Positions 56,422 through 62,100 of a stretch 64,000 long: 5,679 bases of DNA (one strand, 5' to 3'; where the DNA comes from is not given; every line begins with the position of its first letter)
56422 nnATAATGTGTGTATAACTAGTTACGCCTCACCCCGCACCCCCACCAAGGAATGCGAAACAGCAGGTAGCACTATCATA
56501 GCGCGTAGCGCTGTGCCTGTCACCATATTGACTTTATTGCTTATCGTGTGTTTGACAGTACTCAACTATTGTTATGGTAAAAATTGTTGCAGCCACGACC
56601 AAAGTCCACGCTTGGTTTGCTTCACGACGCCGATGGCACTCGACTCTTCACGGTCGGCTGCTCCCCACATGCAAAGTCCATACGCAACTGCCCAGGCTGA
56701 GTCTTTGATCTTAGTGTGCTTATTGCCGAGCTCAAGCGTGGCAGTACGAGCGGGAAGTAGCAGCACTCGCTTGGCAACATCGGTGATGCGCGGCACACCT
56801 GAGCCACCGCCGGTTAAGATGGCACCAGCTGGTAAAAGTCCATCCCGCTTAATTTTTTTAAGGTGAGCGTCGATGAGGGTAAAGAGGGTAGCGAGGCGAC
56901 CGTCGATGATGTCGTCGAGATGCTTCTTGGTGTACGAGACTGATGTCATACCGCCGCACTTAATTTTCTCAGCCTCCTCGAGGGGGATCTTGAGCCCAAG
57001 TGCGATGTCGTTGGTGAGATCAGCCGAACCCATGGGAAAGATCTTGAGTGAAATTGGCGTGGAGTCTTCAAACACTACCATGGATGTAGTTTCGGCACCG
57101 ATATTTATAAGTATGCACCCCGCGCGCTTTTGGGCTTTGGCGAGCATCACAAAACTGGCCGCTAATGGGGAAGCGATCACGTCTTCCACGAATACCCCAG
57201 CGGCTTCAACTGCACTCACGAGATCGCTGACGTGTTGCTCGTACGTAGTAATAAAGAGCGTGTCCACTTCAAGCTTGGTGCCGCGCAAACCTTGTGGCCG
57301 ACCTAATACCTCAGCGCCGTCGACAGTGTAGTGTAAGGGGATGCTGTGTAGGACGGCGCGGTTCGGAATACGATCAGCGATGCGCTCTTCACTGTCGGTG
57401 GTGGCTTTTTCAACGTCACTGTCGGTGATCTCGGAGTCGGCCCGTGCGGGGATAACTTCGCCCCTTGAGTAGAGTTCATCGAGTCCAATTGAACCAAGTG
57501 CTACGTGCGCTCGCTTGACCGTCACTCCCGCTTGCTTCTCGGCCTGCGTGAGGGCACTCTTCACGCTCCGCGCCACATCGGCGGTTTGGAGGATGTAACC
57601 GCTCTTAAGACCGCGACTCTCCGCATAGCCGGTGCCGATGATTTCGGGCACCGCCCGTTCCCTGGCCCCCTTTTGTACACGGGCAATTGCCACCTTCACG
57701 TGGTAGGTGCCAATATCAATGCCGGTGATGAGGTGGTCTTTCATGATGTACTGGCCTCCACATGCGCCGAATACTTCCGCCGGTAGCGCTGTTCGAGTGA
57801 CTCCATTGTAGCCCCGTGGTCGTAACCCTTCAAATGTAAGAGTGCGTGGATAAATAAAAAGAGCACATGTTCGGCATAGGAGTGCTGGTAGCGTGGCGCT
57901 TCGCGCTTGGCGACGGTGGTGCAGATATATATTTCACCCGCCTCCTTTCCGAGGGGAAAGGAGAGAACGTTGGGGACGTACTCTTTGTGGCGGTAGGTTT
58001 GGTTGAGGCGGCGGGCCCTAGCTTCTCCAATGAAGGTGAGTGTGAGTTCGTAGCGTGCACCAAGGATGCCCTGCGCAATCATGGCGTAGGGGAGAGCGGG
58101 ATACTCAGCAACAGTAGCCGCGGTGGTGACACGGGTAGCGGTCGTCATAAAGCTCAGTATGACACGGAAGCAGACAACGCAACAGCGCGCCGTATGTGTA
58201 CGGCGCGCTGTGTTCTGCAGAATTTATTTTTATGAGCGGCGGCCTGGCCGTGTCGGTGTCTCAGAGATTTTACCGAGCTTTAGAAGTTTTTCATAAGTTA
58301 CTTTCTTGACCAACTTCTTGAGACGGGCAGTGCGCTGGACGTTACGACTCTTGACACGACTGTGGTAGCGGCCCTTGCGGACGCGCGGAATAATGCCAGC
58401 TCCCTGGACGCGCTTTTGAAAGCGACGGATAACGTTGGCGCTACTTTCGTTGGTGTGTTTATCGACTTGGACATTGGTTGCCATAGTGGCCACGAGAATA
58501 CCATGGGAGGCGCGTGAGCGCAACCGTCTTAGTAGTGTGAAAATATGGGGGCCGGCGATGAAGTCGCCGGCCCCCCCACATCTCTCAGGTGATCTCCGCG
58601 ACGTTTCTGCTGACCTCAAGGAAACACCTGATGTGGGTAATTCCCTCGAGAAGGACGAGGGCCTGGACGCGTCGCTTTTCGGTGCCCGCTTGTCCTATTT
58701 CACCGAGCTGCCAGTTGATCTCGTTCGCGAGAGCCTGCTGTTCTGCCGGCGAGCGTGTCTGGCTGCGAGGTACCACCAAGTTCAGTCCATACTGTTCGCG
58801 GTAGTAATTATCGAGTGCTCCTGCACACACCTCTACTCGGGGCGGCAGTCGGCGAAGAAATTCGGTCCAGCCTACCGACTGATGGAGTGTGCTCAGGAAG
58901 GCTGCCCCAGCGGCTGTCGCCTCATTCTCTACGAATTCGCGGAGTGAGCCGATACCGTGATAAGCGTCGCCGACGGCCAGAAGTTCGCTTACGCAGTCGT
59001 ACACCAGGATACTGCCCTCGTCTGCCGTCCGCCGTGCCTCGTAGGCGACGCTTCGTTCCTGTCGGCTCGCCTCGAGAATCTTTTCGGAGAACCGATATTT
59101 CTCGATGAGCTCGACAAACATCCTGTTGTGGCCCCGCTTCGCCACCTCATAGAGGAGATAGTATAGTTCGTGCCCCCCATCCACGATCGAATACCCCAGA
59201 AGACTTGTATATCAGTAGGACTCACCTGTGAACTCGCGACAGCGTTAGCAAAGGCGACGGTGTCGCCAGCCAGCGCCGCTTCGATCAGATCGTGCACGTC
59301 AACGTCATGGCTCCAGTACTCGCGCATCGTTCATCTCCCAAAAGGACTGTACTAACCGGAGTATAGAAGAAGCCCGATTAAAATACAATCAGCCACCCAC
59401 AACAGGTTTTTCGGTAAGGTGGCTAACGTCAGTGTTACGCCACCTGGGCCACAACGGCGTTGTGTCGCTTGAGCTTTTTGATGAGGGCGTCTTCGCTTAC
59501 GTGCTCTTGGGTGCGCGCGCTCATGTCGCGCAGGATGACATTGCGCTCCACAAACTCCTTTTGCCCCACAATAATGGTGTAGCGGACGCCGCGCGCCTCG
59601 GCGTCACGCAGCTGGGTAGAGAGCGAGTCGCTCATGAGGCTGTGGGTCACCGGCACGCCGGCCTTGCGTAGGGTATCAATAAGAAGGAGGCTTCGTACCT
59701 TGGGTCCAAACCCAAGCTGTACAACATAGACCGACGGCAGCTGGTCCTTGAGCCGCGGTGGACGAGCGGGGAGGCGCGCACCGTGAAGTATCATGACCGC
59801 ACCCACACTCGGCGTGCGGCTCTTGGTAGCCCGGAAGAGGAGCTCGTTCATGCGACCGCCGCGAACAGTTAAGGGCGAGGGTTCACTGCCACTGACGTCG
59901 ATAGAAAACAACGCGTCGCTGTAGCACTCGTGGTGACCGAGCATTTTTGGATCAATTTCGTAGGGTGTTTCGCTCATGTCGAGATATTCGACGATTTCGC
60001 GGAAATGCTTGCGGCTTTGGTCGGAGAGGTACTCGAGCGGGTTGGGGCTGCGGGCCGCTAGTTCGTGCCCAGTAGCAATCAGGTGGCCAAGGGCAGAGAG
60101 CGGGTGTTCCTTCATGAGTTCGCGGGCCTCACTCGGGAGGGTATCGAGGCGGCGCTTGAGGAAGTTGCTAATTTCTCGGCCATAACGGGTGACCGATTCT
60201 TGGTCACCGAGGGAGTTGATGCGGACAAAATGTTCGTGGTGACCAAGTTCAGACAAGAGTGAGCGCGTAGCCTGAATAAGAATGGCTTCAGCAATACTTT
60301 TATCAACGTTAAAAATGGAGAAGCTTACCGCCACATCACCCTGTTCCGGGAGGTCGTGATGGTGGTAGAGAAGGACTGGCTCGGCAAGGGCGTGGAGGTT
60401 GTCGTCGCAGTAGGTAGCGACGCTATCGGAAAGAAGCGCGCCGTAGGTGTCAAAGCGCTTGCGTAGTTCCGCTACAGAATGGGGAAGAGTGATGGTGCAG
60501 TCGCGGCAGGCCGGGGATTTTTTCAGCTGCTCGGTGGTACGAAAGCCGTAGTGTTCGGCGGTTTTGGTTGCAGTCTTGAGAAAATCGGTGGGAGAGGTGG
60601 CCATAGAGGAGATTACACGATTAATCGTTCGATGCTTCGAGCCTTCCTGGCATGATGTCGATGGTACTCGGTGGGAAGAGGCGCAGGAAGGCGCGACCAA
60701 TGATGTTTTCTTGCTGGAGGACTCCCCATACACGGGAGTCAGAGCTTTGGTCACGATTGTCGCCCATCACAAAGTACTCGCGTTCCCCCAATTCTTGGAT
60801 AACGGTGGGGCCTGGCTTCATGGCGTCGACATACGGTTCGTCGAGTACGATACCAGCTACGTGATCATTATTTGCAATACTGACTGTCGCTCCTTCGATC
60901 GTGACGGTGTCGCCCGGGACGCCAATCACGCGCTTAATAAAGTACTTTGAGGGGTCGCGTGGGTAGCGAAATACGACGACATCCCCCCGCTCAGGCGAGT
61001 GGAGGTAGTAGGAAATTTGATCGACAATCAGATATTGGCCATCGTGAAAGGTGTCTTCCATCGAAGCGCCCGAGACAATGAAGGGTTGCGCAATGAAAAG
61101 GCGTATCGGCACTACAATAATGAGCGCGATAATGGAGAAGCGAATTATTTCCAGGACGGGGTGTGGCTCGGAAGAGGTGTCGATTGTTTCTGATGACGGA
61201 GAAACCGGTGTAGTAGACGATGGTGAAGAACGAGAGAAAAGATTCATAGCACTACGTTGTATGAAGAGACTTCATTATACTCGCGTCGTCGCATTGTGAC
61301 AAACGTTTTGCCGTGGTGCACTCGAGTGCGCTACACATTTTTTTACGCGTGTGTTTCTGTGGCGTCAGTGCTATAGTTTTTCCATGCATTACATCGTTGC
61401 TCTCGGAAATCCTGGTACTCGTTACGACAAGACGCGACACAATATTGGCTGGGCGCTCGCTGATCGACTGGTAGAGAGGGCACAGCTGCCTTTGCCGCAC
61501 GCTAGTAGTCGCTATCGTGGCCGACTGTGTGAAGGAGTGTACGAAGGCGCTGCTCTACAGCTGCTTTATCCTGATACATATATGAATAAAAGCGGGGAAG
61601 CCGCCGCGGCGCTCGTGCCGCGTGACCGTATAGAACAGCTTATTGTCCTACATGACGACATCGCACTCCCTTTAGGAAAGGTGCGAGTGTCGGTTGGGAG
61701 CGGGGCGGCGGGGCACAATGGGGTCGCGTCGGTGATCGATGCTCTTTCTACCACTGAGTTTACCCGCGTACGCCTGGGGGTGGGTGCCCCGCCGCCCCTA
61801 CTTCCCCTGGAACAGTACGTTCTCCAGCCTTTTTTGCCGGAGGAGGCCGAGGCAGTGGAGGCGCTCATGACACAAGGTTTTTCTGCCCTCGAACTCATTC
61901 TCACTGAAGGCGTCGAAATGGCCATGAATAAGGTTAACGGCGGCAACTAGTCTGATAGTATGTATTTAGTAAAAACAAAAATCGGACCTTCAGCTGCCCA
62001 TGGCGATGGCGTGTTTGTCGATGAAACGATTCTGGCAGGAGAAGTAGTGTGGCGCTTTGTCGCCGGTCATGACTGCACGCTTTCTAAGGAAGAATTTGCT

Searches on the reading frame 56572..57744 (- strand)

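Call 81: search_protein_families(library=pfam, proteins=[window:56572-57744:-], max_evalue=0.001)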
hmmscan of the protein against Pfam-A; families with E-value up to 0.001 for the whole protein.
window:56572-57744:- (390 aa): 3 families
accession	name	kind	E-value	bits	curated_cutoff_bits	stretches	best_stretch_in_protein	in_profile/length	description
PF14450.12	FtsA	-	2.4e-23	83.3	31.8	1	211-356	1-127/127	Cell division protein FtsA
PF02491.25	SHS2_FTSA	-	1e-11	45.5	25.4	1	94-166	10-79/79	SHS2 domain inserted in FTSA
PF11104.14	PilM_2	-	2.4e-08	33.7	27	1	159-321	125-291/340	Type IV pilus assembly protein PilM;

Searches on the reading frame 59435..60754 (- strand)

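Call 81: search_protein_families(library=pfam, proteins=[window:59435-60754:-], max_evalue=0.001)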
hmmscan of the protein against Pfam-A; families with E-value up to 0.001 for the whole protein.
window:59435-60754:- (439 aa): 1 family
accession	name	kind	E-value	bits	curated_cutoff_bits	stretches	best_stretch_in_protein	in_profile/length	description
PF03129.25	HGTP_anticodon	-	2.5e-11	44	21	1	360-430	23-93/94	Anticodon binding domain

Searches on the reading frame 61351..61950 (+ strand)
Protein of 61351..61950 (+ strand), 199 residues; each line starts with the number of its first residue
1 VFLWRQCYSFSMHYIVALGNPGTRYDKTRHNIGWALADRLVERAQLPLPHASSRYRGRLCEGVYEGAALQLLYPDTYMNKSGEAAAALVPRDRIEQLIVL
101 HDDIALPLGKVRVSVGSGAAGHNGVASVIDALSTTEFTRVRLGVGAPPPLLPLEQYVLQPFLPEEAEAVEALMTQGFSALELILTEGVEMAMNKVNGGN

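Call 81: search_protein_families(library=pfam, proteins=[window:61351-61950:+], max_evalue=0.001)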
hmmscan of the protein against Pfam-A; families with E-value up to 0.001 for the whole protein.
window:61351-61950:+ (199 aa): 1 family
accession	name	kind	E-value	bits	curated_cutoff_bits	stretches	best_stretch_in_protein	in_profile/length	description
PF01195.25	Pept_tRNA_hydro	-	7e-52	176.4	27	1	15-196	2-183/183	Peptidyl-tRNA hydrolase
